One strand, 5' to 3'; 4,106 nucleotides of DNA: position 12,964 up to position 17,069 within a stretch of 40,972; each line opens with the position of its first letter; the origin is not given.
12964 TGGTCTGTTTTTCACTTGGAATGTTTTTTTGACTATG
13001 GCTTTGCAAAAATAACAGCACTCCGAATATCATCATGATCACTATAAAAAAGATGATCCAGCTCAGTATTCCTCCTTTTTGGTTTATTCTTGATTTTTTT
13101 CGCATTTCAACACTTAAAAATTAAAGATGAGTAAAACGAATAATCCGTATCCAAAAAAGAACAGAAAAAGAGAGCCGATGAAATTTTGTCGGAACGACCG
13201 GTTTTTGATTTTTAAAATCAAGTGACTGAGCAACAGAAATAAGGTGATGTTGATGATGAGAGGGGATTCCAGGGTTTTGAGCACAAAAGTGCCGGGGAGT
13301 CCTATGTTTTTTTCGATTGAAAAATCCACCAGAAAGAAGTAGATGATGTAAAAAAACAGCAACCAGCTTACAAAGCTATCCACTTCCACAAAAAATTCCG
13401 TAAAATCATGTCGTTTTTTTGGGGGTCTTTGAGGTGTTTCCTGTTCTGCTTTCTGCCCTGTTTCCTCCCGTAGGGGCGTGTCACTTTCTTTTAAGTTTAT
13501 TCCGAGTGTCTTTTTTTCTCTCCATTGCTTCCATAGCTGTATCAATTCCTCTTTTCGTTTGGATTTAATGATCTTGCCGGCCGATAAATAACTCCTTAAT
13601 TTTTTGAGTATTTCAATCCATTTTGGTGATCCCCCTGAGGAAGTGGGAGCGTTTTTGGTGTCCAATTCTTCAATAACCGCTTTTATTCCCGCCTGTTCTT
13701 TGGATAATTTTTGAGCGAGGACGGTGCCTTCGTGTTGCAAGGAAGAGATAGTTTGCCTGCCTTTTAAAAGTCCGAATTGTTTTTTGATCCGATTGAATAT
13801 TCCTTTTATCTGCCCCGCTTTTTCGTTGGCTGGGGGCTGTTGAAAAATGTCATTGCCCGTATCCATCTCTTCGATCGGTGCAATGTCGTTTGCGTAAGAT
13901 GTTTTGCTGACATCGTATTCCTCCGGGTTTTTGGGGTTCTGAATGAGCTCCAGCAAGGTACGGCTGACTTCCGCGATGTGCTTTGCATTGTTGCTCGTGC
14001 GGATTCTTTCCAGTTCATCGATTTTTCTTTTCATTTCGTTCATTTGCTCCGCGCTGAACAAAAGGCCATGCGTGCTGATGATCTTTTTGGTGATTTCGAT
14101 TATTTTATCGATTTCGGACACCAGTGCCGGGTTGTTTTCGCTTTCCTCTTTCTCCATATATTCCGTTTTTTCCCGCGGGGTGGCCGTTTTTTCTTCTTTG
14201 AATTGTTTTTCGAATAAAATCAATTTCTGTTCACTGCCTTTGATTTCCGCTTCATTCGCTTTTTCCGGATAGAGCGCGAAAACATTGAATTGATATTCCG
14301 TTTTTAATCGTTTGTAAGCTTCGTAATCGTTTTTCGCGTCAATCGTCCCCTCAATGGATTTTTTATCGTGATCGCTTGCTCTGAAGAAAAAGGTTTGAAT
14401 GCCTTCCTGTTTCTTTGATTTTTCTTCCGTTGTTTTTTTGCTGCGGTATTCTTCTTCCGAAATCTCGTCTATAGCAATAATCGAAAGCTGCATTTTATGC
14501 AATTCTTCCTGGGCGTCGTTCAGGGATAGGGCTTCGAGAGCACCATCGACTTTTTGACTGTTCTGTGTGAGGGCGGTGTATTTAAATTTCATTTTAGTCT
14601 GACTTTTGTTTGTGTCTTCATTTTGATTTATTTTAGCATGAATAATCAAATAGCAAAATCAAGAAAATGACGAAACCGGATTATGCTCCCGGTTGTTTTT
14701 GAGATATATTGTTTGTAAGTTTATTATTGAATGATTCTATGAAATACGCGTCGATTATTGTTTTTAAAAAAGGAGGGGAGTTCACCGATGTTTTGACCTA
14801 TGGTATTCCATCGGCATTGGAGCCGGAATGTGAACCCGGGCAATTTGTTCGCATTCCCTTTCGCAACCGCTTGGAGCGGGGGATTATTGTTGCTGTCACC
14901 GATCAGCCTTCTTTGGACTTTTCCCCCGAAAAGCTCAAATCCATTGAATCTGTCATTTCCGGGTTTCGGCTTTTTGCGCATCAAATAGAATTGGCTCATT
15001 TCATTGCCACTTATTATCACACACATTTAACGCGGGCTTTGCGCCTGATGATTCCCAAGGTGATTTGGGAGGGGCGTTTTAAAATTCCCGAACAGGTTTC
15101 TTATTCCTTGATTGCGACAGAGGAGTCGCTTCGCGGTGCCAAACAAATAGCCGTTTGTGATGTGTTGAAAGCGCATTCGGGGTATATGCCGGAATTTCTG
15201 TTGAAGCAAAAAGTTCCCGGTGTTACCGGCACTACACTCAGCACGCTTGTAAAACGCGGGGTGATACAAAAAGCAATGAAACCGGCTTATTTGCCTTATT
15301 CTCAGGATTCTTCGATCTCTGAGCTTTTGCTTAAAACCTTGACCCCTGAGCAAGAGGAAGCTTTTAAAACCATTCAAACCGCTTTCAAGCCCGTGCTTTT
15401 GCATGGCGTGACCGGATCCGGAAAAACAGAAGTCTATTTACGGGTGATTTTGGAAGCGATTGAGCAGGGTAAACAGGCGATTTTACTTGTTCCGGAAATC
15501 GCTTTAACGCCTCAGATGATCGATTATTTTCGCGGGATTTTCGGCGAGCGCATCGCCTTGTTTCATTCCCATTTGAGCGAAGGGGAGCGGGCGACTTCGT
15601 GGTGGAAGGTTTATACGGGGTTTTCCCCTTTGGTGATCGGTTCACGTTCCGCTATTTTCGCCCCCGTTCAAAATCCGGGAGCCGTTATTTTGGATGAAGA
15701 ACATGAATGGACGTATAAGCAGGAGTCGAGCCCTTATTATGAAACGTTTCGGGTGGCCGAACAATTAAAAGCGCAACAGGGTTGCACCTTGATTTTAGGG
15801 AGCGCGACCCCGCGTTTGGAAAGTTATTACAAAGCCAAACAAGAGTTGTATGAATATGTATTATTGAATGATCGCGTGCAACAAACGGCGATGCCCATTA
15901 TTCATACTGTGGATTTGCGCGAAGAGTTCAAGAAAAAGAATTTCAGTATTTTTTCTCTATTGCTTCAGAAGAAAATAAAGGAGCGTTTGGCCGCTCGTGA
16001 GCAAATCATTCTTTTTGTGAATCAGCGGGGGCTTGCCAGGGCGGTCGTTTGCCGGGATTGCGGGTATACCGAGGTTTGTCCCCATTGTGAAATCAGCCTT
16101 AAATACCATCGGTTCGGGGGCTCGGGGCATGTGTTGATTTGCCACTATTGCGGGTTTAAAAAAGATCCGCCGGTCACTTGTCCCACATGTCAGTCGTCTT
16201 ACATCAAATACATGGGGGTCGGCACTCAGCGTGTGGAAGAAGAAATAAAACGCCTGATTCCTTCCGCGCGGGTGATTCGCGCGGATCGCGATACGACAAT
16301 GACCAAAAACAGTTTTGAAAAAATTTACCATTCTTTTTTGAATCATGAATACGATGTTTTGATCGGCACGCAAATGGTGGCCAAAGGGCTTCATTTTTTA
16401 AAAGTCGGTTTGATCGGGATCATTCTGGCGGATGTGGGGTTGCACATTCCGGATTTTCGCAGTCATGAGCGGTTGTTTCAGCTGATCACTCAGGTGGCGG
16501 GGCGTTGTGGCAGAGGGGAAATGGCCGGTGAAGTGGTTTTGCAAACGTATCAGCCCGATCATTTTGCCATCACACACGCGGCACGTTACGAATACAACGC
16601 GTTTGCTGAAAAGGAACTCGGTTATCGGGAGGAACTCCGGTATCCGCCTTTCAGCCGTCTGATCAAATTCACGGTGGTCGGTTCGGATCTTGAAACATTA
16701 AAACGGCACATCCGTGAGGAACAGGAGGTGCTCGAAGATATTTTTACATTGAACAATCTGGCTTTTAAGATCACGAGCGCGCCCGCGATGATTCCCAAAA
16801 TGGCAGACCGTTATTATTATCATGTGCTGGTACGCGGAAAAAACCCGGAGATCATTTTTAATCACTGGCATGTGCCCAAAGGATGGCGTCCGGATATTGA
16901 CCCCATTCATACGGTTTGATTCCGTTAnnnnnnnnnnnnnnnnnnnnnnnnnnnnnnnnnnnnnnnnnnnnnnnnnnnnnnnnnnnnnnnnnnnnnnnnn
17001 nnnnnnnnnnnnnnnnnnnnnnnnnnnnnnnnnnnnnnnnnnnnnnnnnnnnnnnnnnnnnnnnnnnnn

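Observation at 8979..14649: Translationally coupled three-gene envelope module with no recognisable enzymatic domain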

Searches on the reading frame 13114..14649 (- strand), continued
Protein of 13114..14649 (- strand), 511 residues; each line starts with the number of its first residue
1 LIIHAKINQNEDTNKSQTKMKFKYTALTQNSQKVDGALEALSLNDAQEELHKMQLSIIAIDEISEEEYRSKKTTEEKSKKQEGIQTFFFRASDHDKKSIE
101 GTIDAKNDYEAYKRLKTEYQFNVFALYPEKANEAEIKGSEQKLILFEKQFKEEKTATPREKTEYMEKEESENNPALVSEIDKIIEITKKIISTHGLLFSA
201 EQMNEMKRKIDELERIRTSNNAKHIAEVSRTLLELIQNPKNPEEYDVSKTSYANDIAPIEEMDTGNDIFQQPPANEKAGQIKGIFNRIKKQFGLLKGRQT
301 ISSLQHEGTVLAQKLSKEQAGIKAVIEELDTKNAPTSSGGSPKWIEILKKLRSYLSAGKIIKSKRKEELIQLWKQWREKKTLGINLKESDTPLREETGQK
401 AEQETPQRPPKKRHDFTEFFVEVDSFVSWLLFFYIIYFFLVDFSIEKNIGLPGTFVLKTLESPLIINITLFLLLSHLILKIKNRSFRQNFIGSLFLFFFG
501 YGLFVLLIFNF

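Call 45: predict_structure(alignment_id=A3)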
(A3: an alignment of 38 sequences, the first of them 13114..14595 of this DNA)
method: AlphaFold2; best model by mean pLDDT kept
length: 493 residues; sequences in the alignment: 38
mean_pLDDT: 79.5   pTM: 0.33
mean pLDDT of the five models: 79.5, 78.4, 77.5, 76.6, 75.3
residues with pLDDT >= 90: 238; 70-90: 121; 50-70: 54; < 50: 80
segments of 3 or more residues with pLDDT < 50: 139-153, 252-264, 274-292, 315-320, 367-388
pLDDT, mean of each block of 10 residues (from residue 1): 94 90 97 92 95 88 88 94 95 95 96 92 95 76 37 65 91 91 94 90 82 90 70 83 64 42 51 45 36 51 65 49 75 87 88 91 60 40 46 79 96 96 92 89 91 97 94 95 95 85
secondary structure, 60 per line:
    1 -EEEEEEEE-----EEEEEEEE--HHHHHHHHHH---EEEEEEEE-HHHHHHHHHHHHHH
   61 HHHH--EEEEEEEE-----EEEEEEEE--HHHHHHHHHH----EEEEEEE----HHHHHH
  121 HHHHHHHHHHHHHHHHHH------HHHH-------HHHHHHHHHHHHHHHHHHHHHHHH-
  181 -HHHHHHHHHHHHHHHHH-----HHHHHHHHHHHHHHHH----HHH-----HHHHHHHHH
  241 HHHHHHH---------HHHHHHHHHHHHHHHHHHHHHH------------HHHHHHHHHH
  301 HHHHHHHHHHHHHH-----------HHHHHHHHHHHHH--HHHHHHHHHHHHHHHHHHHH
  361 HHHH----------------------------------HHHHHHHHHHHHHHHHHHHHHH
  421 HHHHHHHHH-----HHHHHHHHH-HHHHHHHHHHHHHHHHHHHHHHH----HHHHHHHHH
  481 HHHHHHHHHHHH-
elements in order: E2-9 E15-22 H25-34 E38-45 H47-64 E67-74 E80-87 H90-99 E104-110 H115-138 H145-148 H156-179 H182-198 H204-219 H232-247 H257-278 H291-314 H326-338 H341-364 H399-429 H435-443 H445-467 H472-492
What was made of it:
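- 13114..14592 (-): Gene A: a 492-aa membrane protein. It has two cytoplasmic beta-beta-alpha-beta domains of the GspF/PilC N-terminal type (T2SSF_N), a long K/E-rich helical region with a conserved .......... motif, and a C-terminal bundle of 3 TM helices. AlphaFold model, pLDDT 79.5 (call 45).
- On GspF/PilC platform protein (T2SSF): AlphaFold gives beta-beta-alpha-beta twice (call 45). AlphaFold places the helices at 399-492 (call 45).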

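Call 47: fold_search(model_id=the predicted structure, library=pdb)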
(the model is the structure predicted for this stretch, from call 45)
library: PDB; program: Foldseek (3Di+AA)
matches with E <= 10: 241; with E <= 0.001: 0
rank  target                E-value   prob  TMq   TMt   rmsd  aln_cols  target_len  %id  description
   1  5apn_S                1.4e-02  0.96  0.10  0.22  11.4       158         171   10  Structure of the yeast 60S ribosomal subunit in complex with Arx1, Alb1 and N-terminally tagged Rei1 (released 2015-12-16)
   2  7pzy_0                3.6e-02  0.85  0.09  0.21  11.5       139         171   12  Structure of the vacant Candida albicans 80S ribosome (released 2022-05-18)
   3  8br8_LT               5.7e-02  0.84  0.10  0.23  11.4       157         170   10  Giardia ribosome in POST-T state (A1) (released 2023-03-15)
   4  6zu5_LS0              6.0e-02  0.90  0.10  0.23  11.7       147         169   10  Structure of the Paranosema locustae ribosome in complex with Lso2 (released 2020-11-04)
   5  6uz7_AS               6.7e-02  0.84  0.10  0.23  11.4       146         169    8  K.lactis 80S ribosome with p/PE tRNA and eIF5B (released 2020-01-15)
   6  7ohp_S                1.2e-01  0.60  0.11  0.24  10.8       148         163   11  Nog1-TAP associated immature ribosomal particles from S. cerevisiae after rpL25 expression shut down, population A (released 2021-11-03)
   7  8eth_S                1.3e-01  0.87  0.10  0.24  10.9       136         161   10  Ytm1 associated 60S nascent ribosome State 1B (released 2022-11-30)
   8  8e5t_S                2.9e-01  0.51  0.10  0.23  11.4       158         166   10  Yeast co-transcriptional Noc1-Noc2 RNP assembly checkpoint intermediate (released 2023-04-12)
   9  5z3g_W                4.0e-01  0.47  0.11  0.24  11.1       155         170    8  Cryo-EM structure of a nucleolar pre-60S ribosome (Rpf1-TAP) (released 2018-04-11)
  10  3zoq_B                5.7e-01  0.98  0.08  0.63   2.9        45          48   13  Structure of BsUDG-p56 complex (released 2013-05-22)
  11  9e6q_AR               6.0e-01  0.99  0.09  0.51   3.4        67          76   13  Cryo-EM structure of the Pyrobaculum calidifontis 50S ribosomal subunit in complex with Dri (released 2024-11-20)
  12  4njc_C                6.6e-01  1.00  0.09  0.76   1.8        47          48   21  RNA Polymerase interacting protein YkzG from Geobacillus stearothermophilus (released 2014-08-20)
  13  8ail_C                7.0e-01  0.93  0.08  0.55   3.3        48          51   14  Bacillus phage VMY22 p56 in complex with Bacillus weidmannii Ung (released 2023-06-21)
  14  4njc_B                7.3e-01  1.00  0.09  0.76   1.4        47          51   21  RNA Polymerase interacting protein YkzG from Geobacillus stearothermophilus (released 2014-08-20)
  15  4njc_A                8.5e-01  0.93  0.09  0.59   3.4        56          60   16  RNA Polymerase interacting protein YkzG from Geobacillus stearothermophilus (released 2014-08-20)
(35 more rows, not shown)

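Call 89: search_protein_families(library=ncbifam, proteins=[L033:9079-9627:+], max_evalue=0.1)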
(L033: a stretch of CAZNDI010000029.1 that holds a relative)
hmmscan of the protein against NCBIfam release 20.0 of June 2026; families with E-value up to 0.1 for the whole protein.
L033:9079-9627:+ (182 aa): 9 families
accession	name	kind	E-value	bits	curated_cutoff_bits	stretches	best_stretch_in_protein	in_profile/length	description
TIGR00366.1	TIGR00366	hypoth_equivalog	0.0056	15.9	575.75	1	46-117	181-248/438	TIGR00366 family protein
NF008480.0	PRK11380.1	equivalog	0.018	14.5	386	1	32-98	53-119/353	hypothetical protein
TIGR04265.1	bac_cardiolipin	equivalog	0.018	14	290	1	22-96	7-75/483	cardiolipin synthase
TIGR03763.1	cyanoexo_CrtA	exception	0.022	14.2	150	1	15-80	25-85/260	cyanoexosortase A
NF009107.0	PRK12452.1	equivalog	0.04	12.6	787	1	11-88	22-94/509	cardiolipin synthase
NF043039.1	HgcAB_like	equivalog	0.052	13.1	285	1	23-148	216-337/350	HgcAB-like fusion protein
NF009148.0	PRK12496.1-5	equivalog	0.06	13.2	243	1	130-157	127-154/163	hypothetical protein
NF046000.1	MAG1210_fam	subfamily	0.069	11.8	275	1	21-101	69-148/550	MAG1210 family protein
NF009147.0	PRK12496.1-4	equivalog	0.091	12.2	311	0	118-157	117-159/170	hypothetical protein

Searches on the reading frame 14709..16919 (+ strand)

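Call 8: search_protein_families(library=pfam, proteins=[window:14709-16919:+], max_evalue=0.001)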
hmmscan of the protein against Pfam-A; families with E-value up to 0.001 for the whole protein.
window:14709-16919:+ (736 aa): 6 families
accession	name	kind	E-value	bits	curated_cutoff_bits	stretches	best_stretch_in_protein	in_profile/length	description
PF00270.35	DEAD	-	1.3e-19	71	26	1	212-371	1-162/167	DEAD/DEAH box helicase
PF17764.6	PriA_3primeBD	-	3.2e-17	62.6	22.7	1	26-116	9-96/96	3'DNA-binding domain (3'BD)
PF04851.21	ResIII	-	5.7e-13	49.5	22.5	1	210-369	3-163/164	Type III restriction enzyme, res subunit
PF18074.6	PriA_C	-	2.2e-07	32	26.9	1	647-713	1-66/95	Primosomal protein N C-terminal domain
PF18319.7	Zn_ribbon_PriA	-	5.3e-07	29.9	26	1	457-485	1-26/27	PriA DNA helicase Cys-rich region (CRR) domain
PF00271.37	Helicase_C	-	4.7e-06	27.3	23.5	0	528-602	46-108/110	Helicase conserved C-terminal domain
